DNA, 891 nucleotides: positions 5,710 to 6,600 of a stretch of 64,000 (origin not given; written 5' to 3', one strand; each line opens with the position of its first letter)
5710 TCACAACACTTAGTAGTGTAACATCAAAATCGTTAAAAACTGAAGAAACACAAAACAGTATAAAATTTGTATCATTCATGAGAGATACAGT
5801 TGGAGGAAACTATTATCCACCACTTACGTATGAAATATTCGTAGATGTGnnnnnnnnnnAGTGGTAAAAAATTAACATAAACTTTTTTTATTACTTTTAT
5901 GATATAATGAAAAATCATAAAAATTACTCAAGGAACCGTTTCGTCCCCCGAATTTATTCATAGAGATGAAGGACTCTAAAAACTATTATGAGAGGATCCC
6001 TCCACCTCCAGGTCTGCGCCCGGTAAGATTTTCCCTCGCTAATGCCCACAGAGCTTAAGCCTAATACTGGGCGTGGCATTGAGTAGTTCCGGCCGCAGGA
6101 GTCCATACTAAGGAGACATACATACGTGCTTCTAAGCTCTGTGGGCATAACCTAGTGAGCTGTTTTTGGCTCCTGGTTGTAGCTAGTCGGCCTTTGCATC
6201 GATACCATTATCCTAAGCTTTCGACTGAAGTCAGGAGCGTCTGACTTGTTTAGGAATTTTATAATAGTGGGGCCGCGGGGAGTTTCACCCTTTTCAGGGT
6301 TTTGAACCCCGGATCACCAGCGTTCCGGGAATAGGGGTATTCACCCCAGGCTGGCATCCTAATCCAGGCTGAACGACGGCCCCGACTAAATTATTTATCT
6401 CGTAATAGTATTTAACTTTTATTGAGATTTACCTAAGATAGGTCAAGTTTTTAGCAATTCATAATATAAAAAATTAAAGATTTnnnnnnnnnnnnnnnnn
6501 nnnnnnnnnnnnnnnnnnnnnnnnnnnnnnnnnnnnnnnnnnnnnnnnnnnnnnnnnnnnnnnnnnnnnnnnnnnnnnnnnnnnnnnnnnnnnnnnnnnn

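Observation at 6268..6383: Minus-strand tRNA-Pro(GGG) carrying two introns, including a rare T-loop (59/60) intron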

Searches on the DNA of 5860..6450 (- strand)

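Call 5: search_rna_families(source=window, start=6200, end=6450, threshold=evalue, max_evalue=10, show_alignments=3)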
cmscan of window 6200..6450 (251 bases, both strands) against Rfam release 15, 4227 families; matches with E-value up to 10: 4.
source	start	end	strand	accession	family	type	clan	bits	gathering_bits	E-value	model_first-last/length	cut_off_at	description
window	6295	6311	-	RF01684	mascRNA-menRNA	Gene;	-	13.7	42.5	3.7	33-49/56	no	MALAT1-associated small cytoplasmic RNA/MEN beta RNA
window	6285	6300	+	RF03050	RAGATH-25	Gene; sRNA;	-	13.6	49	0.65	34-49/50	no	RAGATH-25 RNA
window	6251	6288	-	RF01090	RF_site4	Cis-reg; frameshift_element;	-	13.5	45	6.6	1-66/66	no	Edr gene ribosomal frameshift signal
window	6247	6329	-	RF00233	Tymo_tRNA-like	Cis-reg;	-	11.1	40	5.5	1-84/84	no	Tymovirus/Pomovirus/Furovirus tRNA-like 3' UTR element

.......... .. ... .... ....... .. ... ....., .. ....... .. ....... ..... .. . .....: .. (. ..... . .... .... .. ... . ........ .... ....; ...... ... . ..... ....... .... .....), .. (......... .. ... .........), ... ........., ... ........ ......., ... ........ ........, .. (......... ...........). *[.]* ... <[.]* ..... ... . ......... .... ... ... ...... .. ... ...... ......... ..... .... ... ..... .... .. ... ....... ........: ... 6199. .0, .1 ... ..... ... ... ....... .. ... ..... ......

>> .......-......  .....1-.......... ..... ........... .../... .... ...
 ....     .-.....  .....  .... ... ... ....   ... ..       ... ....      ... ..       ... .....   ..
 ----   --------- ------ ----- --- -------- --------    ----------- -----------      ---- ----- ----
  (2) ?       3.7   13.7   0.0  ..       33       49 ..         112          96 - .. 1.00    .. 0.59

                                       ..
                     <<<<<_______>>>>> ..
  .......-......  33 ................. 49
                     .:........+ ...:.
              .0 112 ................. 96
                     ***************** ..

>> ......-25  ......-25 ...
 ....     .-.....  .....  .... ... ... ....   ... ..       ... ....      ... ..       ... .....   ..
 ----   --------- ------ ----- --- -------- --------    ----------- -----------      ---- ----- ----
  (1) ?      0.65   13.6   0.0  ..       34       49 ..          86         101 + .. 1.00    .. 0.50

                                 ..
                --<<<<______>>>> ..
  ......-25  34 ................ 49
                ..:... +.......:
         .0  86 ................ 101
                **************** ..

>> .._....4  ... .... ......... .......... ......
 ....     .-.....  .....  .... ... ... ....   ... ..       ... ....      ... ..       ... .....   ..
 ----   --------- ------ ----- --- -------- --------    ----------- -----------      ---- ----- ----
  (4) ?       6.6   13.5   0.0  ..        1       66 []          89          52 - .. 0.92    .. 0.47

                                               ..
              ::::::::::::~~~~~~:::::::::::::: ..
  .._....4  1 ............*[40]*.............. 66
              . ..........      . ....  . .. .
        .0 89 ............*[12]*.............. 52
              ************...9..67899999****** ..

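Call 9: search_rna_families(source=window, start=5860, end=6280, threshold=evalue, max_evalue=10, show_alignments=3)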
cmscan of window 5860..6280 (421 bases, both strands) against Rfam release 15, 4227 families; matches with E-value up to 10: 7.
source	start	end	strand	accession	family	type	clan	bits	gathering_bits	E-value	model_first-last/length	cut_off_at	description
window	6023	6245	-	RF02033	HEARO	Gene;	-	45.9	83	2.2e-08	1-211/211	no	HNH endonuclease-associated RNA and ORF (HEARO) RNA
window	5895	5939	+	RF01810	pntA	Gene; sRNA;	-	22.9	54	0.3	1-62/62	no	pntA sRNA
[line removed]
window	5883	5947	-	RF01987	ZEB2_AS1_4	Gene; lncRNA;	-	20.9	50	6.6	1-78/78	no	ZEB2 antisense RNA 1 conserved region 4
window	5919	5986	-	RF02270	nse_sRNA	Gene;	-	19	75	0.84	1-73/73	no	Neisseria sigma-E sRNA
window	5962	5988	+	RF01105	SBWMV2_UPD-PKl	Cis-reg;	-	18.2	39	5.6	1-27/27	no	Pseudoknot of upstream pseudoknot domain (UPD) of the 3'UTR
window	5884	5934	+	RF00237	mir-9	Gene; miRNA;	-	17.9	58.6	1.5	1-78/78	no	mir-9/mir-79 microRNA precursor family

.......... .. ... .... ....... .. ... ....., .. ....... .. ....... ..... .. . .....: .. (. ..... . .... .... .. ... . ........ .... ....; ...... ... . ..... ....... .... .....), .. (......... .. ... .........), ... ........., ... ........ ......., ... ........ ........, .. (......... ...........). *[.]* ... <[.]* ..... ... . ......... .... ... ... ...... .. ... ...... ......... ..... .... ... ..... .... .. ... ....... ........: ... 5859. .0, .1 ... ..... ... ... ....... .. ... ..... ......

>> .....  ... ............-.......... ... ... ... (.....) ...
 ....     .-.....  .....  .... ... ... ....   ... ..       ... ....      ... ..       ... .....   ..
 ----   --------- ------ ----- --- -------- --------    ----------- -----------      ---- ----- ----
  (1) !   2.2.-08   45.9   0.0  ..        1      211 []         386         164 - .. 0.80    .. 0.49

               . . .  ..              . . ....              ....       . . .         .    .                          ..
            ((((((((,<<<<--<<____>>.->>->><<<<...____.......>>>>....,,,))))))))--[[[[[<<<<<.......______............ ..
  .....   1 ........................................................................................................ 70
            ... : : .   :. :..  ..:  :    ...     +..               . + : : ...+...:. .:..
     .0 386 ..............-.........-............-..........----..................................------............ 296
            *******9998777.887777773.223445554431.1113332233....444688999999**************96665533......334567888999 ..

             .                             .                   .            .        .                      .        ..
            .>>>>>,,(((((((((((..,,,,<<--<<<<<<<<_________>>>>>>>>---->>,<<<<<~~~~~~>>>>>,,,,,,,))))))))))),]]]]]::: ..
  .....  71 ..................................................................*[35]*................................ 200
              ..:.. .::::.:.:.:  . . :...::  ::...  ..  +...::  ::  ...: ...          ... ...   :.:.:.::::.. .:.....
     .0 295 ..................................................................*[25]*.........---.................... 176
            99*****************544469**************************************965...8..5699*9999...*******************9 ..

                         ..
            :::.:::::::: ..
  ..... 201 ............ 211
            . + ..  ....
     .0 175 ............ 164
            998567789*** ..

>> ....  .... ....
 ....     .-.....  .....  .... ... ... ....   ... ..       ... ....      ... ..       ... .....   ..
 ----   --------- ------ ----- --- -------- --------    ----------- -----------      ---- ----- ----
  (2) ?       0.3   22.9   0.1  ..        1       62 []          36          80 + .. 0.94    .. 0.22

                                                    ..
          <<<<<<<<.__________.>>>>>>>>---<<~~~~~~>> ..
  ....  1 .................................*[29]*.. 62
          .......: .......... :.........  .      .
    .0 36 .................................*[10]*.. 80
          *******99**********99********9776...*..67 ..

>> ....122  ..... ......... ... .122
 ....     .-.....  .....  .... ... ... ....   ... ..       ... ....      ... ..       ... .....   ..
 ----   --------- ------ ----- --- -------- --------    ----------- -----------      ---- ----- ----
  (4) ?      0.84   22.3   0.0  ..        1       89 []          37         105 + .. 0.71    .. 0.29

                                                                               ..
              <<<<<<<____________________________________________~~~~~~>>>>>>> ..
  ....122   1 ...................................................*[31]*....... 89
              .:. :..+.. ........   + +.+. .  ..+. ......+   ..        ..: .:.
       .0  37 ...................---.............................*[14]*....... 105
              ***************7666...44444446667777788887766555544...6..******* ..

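Call 49: search_dna_similar(query=window:5940-6267:-, collection=plasmids, mode=distant, max_evalue=0.01, max_rows=15)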
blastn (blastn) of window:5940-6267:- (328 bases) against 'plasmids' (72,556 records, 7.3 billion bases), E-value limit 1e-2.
No match.

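Call 50: search_dna_similar(query=window:5940-6267:-, collection=phages, mode=distant, max_evalue=0.01, max_rows=15)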
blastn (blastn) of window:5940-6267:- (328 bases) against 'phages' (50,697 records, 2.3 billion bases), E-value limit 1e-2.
No match.
